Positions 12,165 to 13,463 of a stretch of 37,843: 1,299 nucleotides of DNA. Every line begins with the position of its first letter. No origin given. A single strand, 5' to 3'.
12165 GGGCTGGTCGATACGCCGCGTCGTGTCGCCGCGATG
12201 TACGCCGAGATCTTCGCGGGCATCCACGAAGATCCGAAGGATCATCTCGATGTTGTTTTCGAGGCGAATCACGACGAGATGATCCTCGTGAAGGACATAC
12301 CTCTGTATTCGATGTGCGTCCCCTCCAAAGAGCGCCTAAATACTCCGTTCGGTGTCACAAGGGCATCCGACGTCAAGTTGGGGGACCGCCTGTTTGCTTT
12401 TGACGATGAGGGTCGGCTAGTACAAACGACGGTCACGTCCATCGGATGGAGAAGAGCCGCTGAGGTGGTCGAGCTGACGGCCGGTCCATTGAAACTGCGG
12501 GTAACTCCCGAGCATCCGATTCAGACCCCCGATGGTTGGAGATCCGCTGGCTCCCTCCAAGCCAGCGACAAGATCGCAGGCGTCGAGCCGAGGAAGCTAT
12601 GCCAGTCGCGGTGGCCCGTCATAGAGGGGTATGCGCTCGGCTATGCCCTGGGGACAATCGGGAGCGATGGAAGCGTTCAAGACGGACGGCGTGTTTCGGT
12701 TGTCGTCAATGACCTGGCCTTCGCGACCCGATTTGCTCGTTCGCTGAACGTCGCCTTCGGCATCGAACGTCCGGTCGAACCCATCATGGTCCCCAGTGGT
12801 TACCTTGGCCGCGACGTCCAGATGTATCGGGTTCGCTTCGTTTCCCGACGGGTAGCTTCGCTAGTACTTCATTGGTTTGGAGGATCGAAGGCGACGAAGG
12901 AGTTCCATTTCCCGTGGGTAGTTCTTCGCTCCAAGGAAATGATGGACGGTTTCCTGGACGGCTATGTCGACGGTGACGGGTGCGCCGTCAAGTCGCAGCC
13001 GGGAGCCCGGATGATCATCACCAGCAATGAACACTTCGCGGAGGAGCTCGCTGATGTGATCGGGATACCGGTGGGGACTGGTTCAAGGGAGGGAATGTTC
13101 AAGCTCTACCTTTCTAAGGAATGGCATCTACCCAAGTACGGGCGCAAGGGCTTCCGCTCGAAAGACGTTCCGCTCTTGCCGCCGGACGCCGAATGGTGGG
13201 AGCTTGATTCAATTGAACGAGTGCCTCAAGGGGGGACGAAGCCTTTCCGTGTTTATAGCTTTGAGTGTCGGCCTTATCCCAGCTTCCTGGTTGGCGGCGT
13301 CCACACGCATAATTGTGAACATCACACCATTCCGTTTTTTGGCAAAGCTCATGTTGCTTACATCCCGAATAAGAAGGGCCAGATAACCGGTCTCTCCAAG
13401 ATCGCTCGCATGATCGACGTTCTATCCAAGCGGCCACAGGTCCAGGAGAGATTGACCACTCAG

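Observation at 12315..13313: Complete intein with homing endonuclease inserted at the zinc-ligand cysteine of GTP cyclohydrolase I (folE)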

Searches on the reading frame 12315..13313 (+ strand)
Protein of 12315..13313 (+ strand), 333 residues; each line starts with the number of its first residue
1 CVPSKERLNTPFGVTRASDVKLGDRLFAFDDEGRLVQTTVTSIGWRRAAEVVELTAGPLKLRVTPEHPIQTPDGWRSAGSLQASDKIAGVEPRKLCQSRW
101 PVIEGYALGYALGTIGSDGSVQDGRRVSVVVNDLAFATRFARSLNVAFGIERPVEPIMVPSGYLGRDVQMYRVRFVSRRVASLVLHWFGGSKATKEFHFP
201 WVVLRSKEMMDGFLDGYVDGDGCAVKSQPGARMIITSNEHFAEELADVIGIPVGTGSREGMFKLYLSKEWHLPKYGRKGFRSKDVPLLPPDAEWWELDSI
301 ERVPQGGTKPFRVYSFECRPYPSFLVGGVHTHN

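Call 3: search_protein_families(library=pfam, proteins=[window:12315-13313:+], max_evalue=1)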
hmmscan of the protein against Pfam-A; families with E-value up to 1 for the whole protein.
window:12315-13313:+ (333 aa): 5 families
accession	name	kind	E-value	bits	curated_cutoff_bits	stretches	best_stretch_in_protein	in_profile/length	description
PF14528.11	LAGLIDADG_3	-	8.4e-07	29.6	22.5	2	210-246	3-40/82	LAGLIDADG-like domain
PF01079.26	Hint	-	0.072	13.1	29.7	1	3-72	15-89/213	Hint module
PF14890.11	Intein_splicing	-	0.1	12.9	35.8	1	46-333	45-155/155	Intein splicing domain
PF07591.16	PT-HINT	-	0.16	12.6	27.7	1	13-87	7-87/137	Pretoxin HINT domain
PF14623.11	Vint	-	0.29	11.4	27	1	46-77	47-72/166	Hint-domain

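Call 4: search_protein_families(library=ncbifam, proteins=[window:12315-13313:+], max_evalue=1)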
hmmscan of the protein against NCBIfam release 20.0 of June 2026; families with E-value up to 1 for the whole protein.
window:12315-13313:+ (333 aa): 4 families
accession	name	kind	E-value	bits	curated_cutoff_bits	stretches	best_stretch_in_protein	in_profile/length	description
NF011418.0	PRK14845.1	equivalog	0.00086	17.1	756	1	22-96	63-137/1049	translation initiation factor IF-2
NF005852.0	PRK07773.1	equivalog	0.005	15.1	780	1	27-137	428-537/886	replicative DNA helicase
NF007072.0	PRK09519.1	equivalog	0.012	14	1024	1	33-123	289-381/790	intein-containing recombinase RecA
NF011491.0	PRK14898.1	equivalog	0.13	10.2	783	1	106-238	243-365/860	DNA-directed RNA polymerase subunit A''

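Call 6: search_solved_structures(query=window:12315-13313:+, max_evalue=10, show_alignments=2)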
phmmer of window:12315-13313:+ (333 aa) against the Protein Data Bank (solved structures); distinct sequences matched with E-value up to 10: 13.
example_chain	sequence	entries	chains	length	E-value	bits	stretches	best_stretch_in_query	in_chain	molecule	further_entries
2lwy_A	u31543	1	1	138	5.3e-05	25.7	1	10-88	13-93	BACTERIAL INTEIN-LIKE DOMAIN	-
2in8_A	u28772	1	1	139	0.0021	20.5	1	40-101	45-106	Endonuclease PI-MtuI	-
2in0_A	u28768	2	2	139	0.0024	20.3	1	40-94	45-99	Endonuclease PI-MtuI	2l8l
5k08_A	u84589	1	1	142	0.0026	20.2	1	40-94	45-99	RecA mini intein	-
5i0a_A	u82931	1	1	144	0.0027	20.1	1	40-94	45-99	Intein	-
2imz_A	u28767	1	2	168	0.0031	19.9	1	46-94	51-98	Endonuclease PI-MtuI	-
3igd_A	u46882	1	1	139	0.0049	19.3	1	32-94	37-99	Endonuclease PI-MtuI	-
3ifj_A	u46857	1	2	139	0.0054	19.1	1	46-100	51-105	Endonuclease PI-MtuI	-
2in9_A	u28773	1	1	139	0.0057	19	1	46-94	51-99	Endonuclease PI-MtuI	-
6rpp_A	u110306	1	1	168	0.1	15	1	26-93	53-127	Cell division control protein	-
7e4u_A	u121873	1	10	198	0.45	12.8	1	5-78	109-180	Peroxiredoxin 1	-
6bs8_A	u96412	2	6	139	0.6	12.4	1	8-83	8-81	Replicative DNA helicase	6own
8p91_A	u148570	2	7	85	0.88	11.8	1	9-72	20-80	RNA-binding protein Hfq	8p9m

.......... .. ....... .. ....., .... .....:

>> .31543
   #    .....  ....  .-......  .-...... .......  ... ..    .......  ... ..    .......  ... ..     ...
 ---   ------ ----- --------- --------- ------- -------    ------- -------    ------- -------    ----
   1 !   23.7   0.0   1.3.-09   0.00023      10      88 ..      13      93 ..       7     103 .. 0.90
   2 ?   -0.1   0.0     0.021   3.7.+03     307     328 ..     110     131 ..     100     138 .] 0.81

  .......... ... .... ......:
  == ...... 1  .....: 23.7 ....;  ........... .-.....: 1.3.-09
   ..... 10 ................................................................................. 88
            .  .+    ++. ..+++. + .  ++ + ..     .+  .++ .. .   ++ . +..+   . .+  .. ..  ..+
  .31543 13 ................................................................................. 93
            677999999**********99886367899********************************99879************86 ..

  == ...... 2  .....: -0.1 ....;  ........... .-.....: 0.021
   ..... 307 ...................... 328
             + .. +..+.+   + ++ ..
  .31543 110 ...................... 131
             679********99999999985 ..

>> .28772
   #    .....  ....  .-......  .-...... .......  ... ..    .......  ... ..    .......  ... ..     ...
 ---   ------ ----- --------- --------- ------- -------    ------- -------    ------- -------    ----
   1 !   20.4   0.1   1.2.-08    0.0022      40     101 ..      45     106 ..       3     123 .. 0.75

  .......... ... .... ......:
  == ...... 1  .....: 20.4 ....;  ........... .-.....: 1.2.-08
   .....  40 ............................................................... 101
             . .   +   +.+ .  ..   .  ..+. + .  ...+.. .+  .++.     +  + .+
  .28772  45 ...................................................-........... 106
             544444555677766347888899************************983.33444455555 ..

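Call 7: find_homologous_proteins(query=window:12315-13313:+, max_evalue=0.001)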
Query window:12315-13313:+ (333 aa): 240 proteins with E <= 0.001 among 3635 candidates; the best 120 are listed.
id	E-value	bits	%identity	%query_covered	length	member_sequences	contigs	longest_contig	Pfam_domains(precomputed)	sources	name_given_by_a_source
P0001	2.3e-225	765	99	100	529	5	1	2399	PF14528.12,PF01227.28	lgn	-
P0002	6.1e-178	609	77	100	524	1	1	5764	PF14528.12,PF01227.28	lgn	-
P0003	7.0e-136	471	63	100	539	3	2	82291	PF01227.28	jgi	jgi:GTP cyclohydrolase I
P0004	2.6e-132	459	61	100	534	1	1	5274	PF14528.12,PF01227.28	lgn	-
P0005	1.5e-131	457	61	100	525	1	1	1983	PF01227.28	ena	-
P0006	2.9e-131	456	60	100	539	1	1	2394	PF07591.16,PF14528.12,PF01227.28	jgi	jgi:GTP cyclohydrolase I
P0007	2.9e-126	439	59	100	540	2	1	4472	PF07591.16,PF01227.28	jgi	jgi:GTP cyclohydrolase I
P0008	3.6e-126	439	59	100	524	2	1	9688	PF14528.12,PF01227.28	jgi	jgi:GTP cyclohydrolase I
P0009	6.2e-125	435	58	100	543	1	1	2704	PF07591.16,PF01227.28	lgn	-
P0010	1.2e-123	431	58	100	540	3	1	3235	PF14528.12,PF01227.28,PF14890.12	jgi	jgi:GTP cyclohydrolase I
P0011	1.4e-123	431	58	100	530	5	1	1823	PF07591.16,PF01227.28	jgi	jgi:GTP cyclohydrolase I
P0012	1.6e-123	430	56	100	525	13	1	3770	PF07591.16,PF01227.28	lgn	-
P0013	1.7e-123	430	60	100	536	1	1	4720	PF07591.16,PF14528.12,PF01227.28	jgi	jgi:GTP cyclohydrolase I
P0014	2.0e-123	430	57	100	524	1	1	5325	PF14528.12,PF01227.28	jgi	jgi:GTP cyclohydrolase I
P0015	3.2e-123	429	57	100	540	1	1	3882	PF14528.12,PF01227.28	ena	-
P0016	2.1e-122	427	56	100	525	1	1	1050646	PF01227.28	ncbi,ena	-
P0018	3.1e-122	426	58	100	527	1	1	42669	PF14528.12,PF01227.28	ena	-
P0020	5.7e-122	425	58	100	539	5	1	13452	PF14528.12,PF01227.28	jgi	jgi:GTP cyclohydrolase I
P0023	2.4e-121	423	59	100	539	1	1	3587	PF07591.16,PF14528.12,PF01227.28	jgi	jgi:GTP cyclohydrolase I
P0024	3.6e-121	423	59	100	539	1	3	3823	PF07591.16,PF14528.12,PF01227.28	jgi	jgi:GTP cyclohydrolase I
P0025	4.7e-121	422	58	100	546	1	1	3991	PF07591.16,PF14528.12,PF01227.28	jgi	jgi:GTP cyclohydrolase I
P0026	8.0e-121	421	58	100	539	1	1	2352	PF14528.12,PF01227.28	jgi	jgi:GTP cyclohydrolase I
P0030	1.8e-120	420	58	100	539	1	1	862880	PF07591.16,PF14528.12,PF01227.28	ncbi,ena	-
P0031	8.3e-120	418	58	100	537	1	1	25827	PF14528.12,PF01227.28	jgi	jgi:GTP cyclohydrolase I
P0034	3.9e-119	416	56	100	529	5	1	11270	PF07591.16,PF14528.12,PF01227.28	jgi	jgi:GTP cyclohydrolase I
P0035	1.4e-118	414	57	100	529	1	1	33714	PF07591.16,PF14528.12,PF01227.28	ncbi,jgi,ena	-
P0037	1.5e-117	411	57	100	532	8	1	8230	PF07591.16,PF14528.12,PF01227.28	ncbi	-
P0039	6.9e-117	409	60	94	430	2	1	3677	PF14528.12,PF01227.28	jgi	jgi:GTP cyclohydrolase I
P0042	9.5e-116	405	56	100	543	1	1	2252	PF14528.12,PF01227.28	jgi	-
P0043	1.1e-115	405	57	100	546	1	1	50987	PF07591.16,PF14528.12,PF01227.28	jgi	jgi:GTP cyclohydrolase I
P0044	1.8e-115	404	57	100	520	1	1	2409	PF14528.12,PF01227.28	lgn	-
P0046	2.0e-112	394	57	100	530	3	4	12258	PF14528.12,PF01227.28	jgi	jgi:GTP cyclohydrolase I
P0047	2.3e-111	390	57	100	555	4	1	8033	PF07591.16,PF14528.12,PF01227.28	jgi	jgi:GTP cyclohydrolase I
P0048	1.0e-110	388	54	100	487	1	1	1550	PF14528.12,PF01227.28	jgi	jgi:GTP cyclohydrolase I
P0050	3.0e-110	387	55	100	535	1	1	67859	PF07591.16,PF14528.12,PF01227.28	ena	-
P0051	5.1e-110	386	53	100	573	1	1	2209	PF14528.12,PF01227.28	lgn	-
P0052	6.9e-110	386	54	100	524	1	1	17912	PF14528.12,PF01227.28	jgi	jgi:GTP cyclohydrolase I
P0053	1.2e-109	385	53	100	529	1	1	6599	PF14528.12,PF01227.28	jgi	jgi:GTP cyclohydrolase I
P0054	1.8e-109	384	54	100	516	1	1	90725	PF07591.16,PF14528.12,PF01227.28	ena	-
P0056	1.2e-107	378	54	100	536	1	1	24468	PF07591.16,PF14528.12,PF01227.28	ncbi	-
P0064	7.7e-104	366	52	100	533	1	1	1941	PF07591.16,PF14528.12,PF01227.28,PF14890.12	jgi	jgi:GTP cyclohydrolase I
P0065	4.6e-103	363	52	100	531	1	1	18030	PF07591.16,PF14528.12,PF01227.28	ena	-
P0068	1.3e-96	342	51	100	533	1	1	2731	PF07591.16,PF14528.12,PF01227.28,PF14890.12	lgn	-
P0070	7.7e-93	329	49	100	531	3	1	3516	PF07591.16,PF14528.12,PF01227.28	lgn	-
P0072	2.0e-91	325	46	100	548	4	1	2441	PF14528.12,PF01227.28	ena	-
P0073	1.4e-89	319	60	73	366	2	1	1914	PF14528.12,PF01227.28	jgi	jgi:hypothetical protein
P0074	2.1e-80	289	45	100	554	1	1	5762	PF14528.12,PF01227.28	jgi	jgi:GTP cyclohydrolase I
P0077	4.3e-79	284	43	100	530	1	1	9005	PF14528.12,PF01227.28,PF01079.26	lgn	-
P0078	1.3e-78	283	44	100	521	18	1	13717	PF14528.12,PF01227.28,PF14890.12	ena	-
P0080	8.9e-78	280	46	100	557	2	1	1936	PF14528.12,PF01227.28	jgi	jgi:GTP cyclohydrolase I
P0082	1.2e-76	276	44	100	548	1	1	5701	PF14528.12,PF01227.28,PF14890.12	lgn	-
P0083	1.7e-76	276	45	100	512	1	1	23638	PF01227.28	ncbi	-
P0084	4.1e-76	274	44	100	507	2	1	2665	PF14528.12,PF01227.28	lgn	-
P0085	1.6e-74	269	56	70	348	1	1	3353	PF14528.12,PF01227.28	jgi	jgi:GTP cyclohydrolase I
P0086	3.0e-74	268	44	100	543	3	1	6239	PF14528.12,PF01227.28,PF14890.12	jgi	jgi:GTP cyclohydrolase I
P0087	3.3e-74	268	42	100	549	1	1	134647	PF01227.28,PF14890.12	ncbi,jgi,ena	-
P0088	5.8e-74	267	43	100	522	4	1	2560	PF14528.12,PF01227.28,PF14890.12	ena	-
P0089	1.8e-73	266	43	100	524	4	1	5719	PF14489.12,PF14528.12,PF01227.28,PF14890.12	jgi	jgi:GTP cyclohydrolase I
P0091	1.9e-73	266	43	100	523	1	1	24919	PF14489.12,PF14528.12,PF01227.28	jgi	jgi:GTP cyclohydrolase I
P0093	4.3e-73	265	43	100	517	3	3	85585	PF07591.16,PF14528.12,PF01227.28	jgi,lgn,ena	jgi:GTP cyclohydrolase I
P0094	4.7e-73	264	42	100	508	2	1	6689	PF07591.16,PF14528.12,PF01227.28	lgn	-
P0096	2.1e-72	262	44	100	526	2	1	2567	PF14528.12,PF01227.28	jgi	jgi:GTP cyclohydrolase I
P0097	2.5e-72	262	43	100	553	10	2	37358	PF01227.28,PF14890.12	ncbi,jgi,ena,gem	-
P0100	6.7e-72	261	43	100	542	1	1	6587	PF14528.12,PF01227.28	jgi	jgi:GTP cyclohydrolase I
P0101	2.7e-71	259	41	100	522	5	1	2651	PF14528.12,PF01227.28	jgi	jgi:GTP cyclohydrolase I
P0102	2.7e-71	259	43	100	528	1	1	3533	PF07591.16,PF14489.12,PF14528.12,PF01227.28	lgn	-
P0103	2.8e-71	259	41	100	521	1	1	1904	PF14528.12,PF01227.28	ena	-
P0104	3.9e-71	258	42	100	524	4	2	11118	PF14528.12,PF01227.28,PF14890.12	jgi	jgi:GTP cyclohydrolase I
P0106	4.4e-71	258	42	100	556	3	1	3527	PF07591.16,PF14528.12,PF01227.28,PF14890.12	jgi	jgi:GTP cyclohydrolase I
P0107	6.6e-71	257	42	100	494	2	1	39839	PF14528.12,PF01227.28,PF14890.12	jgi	jgi:GTP cyclohydrolase I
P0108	7.5e-71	257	42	100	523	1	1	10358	PF07591.16,PF14528.12,PF01227.28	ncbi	-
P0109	1.0e-70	257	43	100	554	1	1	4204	PF14528.12,PF01227.28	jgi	jgi:GTP cyclohydrolase I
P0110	1.3e-70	256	42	100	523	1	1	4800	PF14489.12,PF14528.12,PF01227.28,PF14890.12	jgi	jgi:GTP cyclohydrolase I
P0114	3.3e-70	255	42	100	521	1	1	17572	PF14528.12,PF01227.28,PF14890.12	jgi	jgi:GTP cyclohydrolase I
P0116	4.3e-70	255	41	100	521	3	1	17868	PF14528.12,PF01227.28,PF14890.12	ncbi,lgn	-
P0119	8.8e-70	254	42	100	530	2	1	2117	PF14489.12,PF14528.12,PF01227.28,PF14890.12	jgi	jgi:GTP cyclohydrolase I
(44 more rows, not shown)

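Call 12: list_cluster_members(proteins=[P0016, P0030, P0035, P0037, P0056, P0083, P0087, P0097, P0116, P0001])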
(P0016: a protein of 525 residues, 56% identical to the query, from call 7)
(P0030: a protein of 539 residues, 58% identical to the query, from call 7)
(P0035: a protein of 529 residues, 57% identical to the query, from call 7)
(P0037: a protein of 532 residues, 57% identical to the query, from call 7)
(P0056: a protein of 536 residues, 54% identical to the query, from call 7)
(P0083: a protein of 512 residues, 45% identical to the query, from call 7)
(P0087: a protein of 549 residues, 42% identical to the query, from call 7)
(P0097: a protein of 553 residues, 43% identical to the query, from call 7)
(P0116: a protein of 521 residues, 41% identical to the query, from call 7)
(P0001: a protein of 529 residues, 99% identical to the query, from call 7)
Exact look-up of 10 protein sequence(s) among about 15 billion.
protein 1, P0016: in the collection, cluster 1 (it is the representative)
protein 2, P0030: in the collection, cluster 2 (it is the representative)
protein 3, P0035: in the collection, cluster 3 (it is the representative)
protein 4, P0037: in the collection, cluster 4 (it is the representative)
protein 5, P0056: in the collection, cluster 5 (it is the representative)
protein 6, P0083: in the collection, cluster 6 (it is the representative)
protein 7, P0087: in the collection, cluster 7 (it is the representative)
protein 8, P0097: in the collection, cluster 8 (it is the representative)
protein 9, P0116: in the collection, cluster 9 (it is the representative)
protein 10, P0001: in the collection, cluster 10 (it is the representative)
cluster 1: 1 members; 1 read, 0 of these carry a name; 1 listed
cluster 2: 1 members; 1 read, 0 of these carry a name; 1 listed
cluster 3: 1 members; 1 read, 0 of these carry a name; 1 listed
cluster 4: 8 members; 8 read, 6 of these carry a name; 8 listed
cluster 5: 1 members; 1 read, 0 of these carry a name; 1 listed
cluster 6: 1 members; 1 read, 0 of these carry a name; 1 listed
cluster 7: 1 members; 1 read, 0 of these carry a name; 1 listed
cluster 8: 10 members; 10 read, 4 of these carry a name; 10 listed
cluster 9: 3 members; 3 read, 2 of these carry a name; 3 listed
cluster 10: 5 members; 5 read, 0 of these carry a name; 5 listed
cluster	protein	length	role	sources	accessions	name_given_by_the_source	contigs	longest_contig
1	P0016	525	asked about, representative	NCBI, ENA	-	-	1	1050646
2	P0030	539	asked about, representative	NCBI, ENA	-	-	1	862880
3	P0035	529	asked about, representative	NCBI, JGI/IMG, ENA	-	-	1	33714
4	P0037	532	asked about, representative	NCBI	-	-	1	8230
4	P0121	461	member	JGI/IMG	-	GTP cyclohydrolase I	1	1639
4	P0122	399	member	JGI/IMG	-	GTP cyclohydrolase I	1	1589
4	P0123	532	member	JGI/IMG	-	GTP cyclohydrolase I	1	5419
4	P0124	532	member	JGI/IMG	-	GTP cyclohydrolase I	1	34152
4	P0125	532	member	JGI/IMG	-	GTP cyclohydrolase I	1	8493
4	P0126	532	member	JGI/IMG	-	GTP cyclohydrolase I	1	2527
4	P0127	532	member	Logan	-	-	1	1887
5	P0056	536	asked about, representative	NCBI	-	-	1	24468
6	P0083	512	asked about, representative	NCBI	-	-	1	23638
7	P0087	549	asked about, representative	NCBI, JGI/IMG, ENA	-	-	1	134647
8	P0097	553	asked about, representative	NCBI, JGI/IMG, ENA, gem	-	-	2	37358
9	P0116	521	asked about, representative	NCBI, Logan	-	-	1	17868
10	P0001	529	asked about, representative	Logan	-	-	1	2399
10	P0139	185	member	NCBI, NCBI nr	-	-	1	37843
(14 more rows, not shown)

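Call 14: find_related_loci(query=window:12315-13313:+, collection=genome_contigs, flank=6000)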
Query window:12315-13313:+ (333 aa) in genome_contigs; peptide patterns used: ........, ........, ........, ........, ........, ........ (x = any residue, [..] = any of these).
125 stretches matched a pattern, but none encodes a relative of the query by tblastn (E <= 1e-3).

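Call 20: find_related_loci(query=A1, collection=genome_contigs, flank=6000)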
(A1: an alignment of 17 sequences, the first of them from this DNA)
Query A1 (333 aa) in genome_contigs; peptide patterns used: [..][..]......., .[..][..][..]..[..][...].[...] (x = any residue, [..] = any of these).
227 stretches matched a pattern; 160 encode a relative of the query (tblastn E <= 1e-3); the best 80 are kept; 80 distinct loci.
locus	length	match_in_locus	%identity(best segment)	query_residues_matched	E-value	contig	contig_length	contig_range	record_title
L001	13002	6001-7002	61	1-333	8e-136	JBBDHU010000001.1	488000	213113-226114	MAG: Actinomycetota bacterium isolate LejiaA_64_29 Lejia_A_10_length_488000_cov_17, whole genome shotgun sequence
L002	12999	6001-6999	59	1-333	9e-130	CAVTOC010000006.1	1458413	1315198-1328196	MAG: uncultured Actinomycetes bacterium isolate MFD00822.bin.2.15 genome assembly, contig: contig_56632, whole genome sh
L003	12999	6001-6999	56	1-333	2e-126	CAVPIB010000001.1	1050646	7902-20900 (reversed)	MAG: uncultured Actinomycetes bacterium isolate MFD09964.bin.1.67 genome assembly, contig: contig_2264, whole genome sho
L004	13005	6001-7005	58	1-333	1e-123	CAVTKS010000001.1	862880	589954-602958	MAG: uncultured Acidimicrobiales bacterium isolate MFD06742.bin.1.182 genome assembly, contig: contig_16355, whole genom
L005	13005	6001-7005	57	1-333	3e-121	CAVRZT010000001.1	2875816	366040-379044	MAG: uncultured Actinomycetes bacterium isolate MFD05942.bin.2.12 genome assembly, contig: contig_10582, whole genome sh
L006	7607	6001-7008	56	1-333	5e-118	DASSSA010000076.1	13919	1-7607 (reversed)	MAG TPA_asm: Actinomycetota bacterium isolate SMAG_U503 k141_928993, whole genome shotgun sequence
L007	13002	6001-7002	54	1-333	2e-112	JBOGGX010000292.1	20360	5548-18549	MAG: Acidimicrobiales bacterium isolate M3-S_metabat2.bin.245_sub k127_2970130, whole genome shotgun sequence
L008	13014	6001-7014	53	1-333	5e-111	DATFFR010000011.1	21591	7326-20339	MAG TPA_asm: Actinomycetota bacterium isolate SMAG_U8641 k141_1356330, whole genome shotgun sequence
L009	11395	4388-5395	44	1-333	3e-84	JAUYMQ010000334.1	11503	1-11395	MAG: Deltaproteobacteria bacterium isolate C24_metabat.bin.90 C24_k141_495112, whole genome shotgun sequence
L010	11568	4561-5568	43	1-333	1e-82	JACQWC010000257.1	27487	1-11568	MAG: Candidatus Rokuibacteriota bacterium isolate NC_groundwater_1479_Ag_S-0.65um_71_44 S_p65_S5_coassembly_k141_5238903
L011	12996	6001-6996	44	1-333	6e-79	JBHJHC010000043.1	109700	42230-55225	MAG: Rubrobacteraceae bacterium isolate sb_S3C4400_1 S3Ck141_270835, whole genome shotgun sequence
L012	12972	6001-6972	43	1-333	3e-78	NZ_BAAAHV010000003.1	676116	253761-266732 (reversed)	Amycolatopsis albidoflavus strain JCM 11300 sequence03, whole genome shotgun sequence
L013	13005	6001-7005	41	1-333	3e-78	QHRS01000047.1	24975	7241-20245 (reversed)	MAG: Candidatus Rokuibacteriota bacterium isolate AR9 14_1009_16_40cm_scaffold_30395_curated, whole genome shotgun seque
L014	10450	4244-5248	42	1-333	2e-78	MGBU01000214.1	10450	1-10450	MAG: Candidatus Rokubacteria bacterium GWA2_73_35 gwa2_scaffold_49222, whole genome shotgun sequence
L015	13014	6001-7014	43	1-333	7e-78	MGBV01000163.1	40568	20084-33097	MAG: Candidatus Rokubacteria bacterium GWC2_70_16 gwc2_scaffold_2958, whole genome shotgun sequence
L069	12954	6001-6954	40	2-328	2e-59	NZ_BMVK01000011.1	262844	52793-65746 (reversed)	Streptomyces anulatus strain JCM 4721 sequence11, whole genome shotgun sequence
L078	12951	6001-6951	37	4-328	2e-56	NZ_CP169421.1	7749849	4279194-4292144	Streptomyces sp. JL2001 chromosome, complete genome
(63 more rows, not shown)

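Call 33: predict_structure(alignment_id=A1)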
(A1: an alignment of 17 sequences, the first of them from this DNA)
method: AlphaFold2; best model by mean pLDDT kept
length: 333 residues; sequences in the alignment: 17
mean_pLDDT: 92.4   pTM: 0.80
mean pLDDT of the five models: 92.4, 91.8, 91.7, 91.2, 91.1
residues with pLDDT >= 90: 259; 70-90: 70; 50-70: 4; < 50: 0
segments of 3 or more residues with pLDDT < 50: none
pLDDT, mean of each block of 10 residues (from residue 1): 94 94 96 93 96 96 97 96 96 78 94 94 90 96 95 96 93 92 89 82 96 95 89 92 92 89 92 85 88 95 85 96 96 90
secondary structure, 60 per line:
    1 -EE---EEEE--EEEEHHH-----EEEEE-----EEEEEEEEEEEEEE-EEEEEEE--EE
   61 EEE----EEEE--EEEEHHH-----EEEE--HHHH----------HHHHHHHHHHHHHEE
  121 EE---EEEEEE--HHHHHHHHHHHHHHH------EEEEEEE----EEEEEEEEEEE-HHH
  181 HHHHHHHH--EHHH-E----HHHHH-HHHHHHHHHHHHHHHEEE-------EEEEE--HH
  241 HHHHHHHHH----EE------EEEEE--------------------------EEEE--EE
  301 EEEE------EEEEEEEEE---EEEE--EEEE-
elements in order: E7-10 E13-16 E25-29 E35-48 E50-56 E59-63 E68-71 E74-77 E86-89 H92-95 H106-118 E119-122 E126-131 H134-148 E155-161 E166-176 H178-188 H201-205 H207-221 E222-224 E232-236 H239-249 E262-266 E293-296 E299-304 E311-319 E323-326 E329-332
